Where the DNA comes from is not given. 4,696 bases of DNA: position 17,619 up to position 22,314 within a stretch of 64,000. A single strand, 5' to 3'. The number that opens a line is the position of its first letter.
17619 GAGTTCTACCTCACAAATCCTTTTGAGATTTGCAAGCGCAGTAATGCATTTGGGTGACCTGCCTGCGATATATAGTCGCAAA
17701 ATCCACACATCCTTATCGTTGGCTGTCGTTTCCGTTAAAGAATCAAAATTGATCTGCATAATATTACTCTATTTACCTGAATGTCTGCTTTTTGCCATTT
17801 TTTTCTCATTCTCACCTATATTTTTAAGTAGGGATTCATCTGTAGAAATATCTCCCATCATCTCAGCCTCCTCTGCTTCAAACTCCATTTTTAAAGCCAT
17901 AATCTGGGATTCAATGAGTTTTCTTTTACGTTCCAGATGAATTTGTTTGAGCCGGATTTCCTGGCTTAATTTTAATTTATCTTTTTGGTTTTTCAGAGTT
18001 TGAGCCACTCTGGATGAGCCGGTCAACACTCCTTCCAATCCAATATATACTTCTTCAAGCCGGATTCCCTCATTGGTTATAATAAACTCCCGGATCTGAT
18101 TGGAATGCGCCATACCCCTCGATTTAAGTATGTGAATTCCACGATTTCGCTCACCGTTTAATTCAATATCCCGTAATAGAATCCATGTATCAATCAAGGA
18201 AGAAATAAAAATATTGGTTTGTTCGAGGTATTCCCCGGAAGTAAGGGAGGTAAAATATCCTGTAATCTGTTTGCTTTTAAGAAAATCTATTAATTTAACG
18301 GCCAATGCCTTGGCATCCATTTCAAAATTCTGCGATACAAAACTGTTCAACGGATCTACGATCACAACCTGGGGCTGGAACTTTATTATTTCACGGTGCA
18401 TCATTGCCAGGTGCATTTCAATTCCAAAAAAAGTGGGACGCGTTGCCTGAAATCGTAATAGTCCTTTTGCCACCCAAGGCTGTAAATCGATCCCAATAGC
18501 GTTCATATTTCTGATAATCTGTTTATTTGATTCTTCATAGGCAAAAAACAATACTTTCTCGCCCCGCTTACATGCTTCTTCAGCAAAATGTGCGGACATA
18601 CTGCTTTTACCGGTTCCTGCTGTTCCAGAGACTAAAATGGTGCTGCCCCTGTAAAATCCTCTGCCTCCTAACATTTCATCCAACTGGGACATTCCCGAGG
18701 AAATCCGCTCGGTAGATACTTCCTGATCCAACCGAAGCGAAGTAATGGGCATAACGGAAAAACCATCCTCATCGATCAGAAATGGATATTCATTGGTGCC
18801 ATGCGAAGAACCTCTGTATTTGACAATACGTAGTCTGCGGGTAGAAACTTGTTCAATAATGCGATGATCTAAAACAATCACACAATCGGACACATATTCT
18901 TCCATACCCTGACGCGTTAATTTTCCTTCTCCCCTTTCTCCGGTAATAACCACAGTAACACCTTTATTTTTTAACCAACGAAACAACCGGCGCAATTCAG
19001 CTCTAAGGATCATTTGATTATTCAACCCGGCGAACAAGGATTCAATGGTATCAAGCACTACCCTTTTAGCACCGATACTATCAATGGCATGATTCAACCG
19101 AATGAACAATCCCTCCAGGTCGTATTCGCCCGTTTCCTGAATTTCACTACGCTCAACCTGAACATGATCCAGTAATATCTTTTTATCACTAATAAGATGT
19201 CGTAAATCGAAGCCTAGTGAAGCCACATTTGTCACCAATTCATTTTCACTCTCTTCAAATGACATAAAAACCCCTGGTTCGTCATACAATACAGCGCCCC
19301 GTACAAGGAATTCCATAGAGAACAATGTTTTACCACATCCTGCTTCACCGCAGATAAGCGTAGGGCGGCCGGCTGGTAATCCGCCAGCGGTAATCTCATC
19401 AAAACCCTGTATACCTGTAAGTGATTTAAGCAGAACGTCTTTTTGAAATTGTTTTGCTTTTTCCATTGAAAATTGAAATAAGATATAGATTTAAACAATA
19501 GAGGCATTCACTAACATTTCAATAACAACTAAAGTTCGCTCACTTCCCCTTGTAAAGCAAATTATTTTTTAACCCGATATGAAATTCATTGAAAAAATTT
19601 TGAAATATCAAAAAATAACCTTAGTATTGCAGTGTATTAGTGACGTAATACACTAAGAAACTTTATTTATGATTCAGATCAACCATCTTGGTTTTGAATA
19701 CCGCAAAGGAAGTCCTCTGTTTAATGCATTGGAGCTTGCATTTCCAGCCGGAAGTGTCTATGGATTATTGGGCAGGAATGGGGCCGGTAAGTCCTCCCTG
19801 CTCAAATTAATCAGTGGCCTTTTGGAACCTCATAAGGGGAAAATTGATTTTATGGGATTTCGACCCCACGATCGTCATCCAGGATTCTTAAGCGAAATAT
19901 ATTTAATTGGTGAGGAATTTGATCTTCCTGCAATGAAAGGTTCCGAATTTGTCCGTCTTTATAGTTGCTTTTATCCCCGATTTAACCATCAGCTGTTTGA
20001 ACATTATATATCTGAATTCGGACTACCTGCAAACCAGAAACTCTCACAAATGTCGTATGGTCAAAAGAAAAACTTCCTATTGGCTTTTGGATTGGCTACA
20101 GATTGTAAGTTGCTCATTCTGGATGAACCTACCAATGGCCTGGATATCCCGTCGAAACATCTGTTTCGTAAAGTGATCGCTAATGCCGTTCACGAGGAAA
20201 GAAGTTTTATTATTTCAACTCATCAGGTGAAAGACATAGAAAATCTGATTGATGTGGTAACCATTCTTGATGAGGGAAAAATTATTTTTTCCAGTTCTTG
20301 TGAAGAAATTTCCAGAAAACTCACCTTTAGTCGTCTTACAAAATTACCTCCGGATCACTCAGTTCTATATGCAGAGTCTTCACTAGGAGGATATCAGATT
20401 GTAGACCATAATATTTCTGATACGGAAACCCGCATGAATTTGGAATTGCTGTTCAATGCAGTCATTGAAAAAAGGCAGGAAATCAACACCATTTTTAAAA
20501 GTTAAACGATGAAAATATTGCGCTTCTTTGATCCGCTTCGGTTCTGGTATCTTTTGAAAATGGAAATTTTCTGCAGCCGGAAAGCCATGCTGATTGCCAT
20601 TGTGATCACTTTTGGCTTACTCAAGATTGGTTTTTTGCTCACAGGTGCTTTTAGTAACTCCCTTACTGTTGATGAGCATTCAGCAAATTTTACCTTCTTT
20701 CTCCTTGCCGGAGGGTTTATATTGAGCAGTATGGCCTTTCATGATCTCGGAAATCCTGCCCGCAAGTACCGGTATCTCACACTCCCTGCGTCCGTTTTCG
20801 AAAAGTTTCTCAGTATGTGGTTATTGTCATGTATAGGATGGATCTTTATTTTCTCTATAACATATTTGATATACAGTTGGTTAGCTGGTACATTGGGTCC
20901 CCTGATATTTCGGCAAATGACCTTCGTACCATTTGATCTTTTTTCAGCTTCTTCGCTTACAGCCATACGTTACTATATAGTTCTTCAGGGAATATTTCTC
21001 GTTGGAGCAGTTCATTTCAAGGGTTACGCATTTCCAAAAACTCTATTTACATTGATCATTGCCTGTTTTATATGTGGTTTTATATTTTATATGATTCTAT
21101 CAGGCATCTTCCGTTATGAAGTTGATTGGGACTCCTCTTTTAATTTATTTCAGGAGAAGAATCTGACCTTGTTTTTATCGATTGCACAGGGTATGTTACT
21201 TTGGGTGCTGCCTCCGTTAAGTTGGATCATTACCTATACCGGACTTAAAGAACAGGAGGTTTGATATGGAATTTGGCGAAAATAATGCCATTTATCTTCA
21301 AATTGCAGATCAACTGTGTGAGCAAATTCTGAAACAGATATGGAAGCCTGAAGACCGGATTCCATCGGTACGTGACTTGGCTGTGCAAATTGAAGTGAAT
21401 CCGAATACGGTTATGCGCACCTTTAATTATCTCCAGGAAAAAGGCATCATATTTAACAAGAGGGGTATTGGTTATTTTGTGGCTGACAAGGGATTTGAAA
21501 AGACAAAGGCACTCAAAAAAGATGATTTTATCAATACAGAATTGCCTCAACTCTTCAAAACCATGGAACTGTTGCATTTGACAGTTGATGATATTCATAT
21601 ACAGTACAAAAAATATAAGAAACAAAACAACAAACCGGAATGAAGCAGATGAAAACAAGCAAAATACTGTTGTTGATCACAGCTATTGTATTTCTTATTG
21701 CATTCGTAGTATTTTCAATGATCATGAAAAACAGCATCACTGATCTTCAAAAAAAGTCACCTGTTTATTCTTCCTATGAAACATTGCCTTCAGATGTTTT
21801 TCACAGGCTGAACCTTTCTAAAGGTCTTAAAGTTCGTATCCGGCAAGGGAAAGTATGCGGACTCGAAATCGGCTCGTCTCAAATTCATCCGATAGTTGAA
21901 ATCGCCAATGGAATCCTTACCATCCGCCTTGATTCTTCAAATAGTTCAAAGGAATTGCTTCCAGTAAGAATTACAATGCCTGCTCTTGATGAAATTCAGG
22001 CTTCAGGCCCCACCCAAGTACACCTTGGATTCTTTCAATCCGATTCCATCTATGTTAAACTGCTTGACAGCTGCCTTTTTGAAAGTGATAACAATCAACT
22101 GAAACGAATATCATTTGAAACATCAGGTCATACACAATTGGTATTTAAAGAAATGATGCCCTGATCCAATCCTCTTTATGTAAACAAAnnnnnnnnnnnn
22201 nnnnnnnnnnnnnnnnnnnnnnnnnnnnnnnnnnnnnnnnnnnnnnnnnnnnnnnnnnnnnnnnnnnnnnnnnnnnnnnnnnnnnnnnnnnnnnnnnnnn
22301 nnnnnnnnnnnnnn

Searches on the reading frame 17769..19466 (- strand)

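Call 15: search_protein_families(library=pfam, proteins=[window:17769-19466:-], max_evalue=0.001)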
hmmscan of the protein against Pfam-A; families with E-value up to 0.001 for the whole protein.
window:17769-19466:- (565 aa): 19 families
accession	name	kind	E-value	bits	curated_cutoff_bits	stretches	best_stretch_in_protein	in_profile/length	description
PF06745.19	ATPase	-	1.5e-109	365.2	26.6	2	17-241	3-229/231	KaiC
PF13481.12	AAA_25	-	2.3e-16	60.5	27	2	251-386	11-165/195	AAA domain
PF03796.21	DnaB_C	-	4.2e-13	49.7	27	1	255-322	2-68/255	DnaB-like helicase C terminal domain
PF13191.12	AAA_16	-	8.7e-08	33.3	32.6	1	260-302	10-52/167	AAA ATPase domain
PF00154.27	RecA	-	1.1e-07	32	27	1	241-315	19-93/262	recA bacterial DNA recombination protein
PF13401.12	AAA_22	-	1.5e-07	32.2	27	0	35-178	7-124/130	AAA domain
PF20720.3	nSTAND3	-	4.5e-06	26.9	27.2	0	276-308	19-51/155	Novel STAND NTPase 3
PF05625.17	PAXNEB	-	1.2e-05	25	28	1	243-321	7-85/366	PAXNEB protein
PF13479.12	AAA_24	-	1.3e-05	25.6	27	0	276-318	4-38/195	AAA domain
PF13238.12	AAA_18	-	3.3e-05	24.8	29.4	0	277-311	1-34/128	AAA domain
PF24883.2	NPHP3_N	-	6.4e-05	23.6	24.8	0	275-315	23-63/164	Nephrocystin 3, N-terminal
PF08423.17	Rad51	-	0.00011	22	22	0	12-56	5-49/244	Rad51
PF00910.28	RNA_helicase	-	0.00016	22.5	21.5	0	277-302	1-26/105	RNA helicase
PF00158.32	Sigma54_activat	-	0.00021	21.5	20.2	0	275-306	23-54/168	Sigma-54 interaction domain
PF05729.18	NACHT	-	0.00029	21.1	26.7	0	276-401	2-119/167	NACHT domain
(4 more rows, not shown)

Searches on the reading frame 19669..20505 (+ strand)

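Call 15: search_protein_families(library=pfam, proteins=[window:19669-20505:+], max_evalue=0.001)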
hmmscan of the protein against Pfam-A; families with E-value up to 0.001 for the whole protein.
window:19669-20505:+ (278 aa): 3 families
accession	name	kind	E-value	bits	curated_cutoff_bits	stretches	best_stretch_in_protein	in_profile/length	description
PF00005.33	ABC_tran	-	4.5e-23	82.8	25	1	19-156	2-137/137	ABC transporter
PF13304.12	AAA_21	-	4.1e-14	53.8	27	1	121-186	231-299/304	AAA domain, putative AbiEii toxin, Type IV TA system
PF02463.25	SMC_N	-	0.00028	20.8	40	0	126-197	135-209/220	RecF/RecN/SMC N terminal domain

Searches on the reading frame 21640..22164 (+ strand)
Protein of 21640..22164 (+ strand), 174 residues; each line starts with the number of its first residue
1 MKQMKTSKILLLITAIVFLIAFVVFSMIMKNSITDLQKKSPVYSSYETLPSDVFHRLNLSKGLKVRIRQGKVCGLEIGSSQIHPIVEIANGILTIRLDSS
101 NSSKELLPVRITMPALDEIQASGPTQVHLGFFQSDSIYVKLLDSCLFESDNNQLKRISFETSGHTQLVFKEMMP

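Call 11: search_protein_families(library=pfam, proteins=[window:21640-22164:+], max_evalue=0.001)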
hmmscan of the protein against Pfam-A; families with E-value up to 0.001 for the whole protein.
window:21640-22164:+ (174 aa): 1 family
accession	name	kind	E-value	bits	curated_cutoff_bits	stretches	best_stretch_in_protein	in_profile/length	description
PF10988.14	DUF2807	-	1.2e-07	32.1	24.2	1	54-167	2-118/181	Putative auto-transporter adhesin, head GIN domain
